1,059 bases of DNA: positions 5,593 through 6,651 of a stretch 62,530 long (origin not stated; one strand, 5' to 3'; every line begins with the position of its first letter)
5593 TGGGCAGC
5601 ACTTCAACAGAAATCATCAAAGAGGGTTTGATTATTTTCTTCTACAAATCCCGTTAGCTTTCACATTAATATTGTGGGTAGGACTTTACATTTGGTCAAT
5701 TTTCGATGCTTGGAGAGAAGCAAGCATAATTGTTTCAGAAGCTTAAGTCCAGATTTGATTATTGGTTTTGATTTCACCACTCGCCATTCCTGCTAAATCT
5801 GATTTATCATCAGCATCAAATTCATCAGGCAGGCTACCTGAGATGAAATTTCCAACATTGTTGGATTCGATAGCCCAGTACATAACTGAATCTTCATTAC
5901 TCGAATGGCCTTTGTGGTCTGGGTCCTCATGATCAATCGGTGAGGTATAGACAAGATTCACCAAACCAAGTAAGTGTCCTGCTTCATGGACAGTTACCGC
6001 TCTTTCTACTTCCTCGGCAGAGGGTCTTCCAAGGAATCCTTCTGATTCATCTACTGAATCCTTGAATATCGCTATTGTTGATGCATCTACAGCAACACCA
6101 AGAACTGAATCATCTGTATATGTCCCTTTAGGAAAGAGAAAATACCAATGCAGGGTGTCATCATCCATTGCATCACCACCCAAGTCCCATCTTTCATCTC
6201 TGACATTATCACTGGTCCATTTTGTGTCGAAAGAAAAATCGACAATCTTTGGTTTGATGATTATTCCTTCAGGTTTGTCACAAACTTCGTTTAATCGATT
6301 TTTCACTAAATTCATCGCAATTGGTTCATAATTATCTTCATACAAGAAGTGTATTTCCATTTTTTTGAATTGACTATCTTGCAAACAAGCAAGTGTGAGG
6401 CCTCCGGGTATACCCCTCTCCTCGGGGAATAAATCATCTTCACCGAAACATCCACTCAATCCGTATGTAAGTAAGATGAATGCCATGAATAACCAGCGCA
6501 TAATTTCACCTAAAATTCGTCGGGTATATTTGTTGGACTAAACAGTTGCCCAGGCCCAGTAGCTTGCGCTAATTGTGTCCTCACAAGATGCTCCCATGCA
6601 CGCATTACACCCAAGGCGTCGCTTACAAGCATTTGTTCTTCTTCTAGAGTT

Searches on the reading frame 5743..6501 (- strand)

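Call 4: search_protein_families(library=pfam, proteins=[window:5743-6501:-], max_evalue=0.01)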
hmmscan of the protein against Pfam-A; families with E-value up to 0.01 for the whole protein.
window:5743-6501:- (252 aa): 1 family
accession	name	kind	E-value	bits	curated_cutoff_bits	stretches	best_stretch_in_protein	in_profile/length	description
PF00413.30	Peptidase_M10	-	0.001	19.4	24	0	101-180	102-122/159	Matrixin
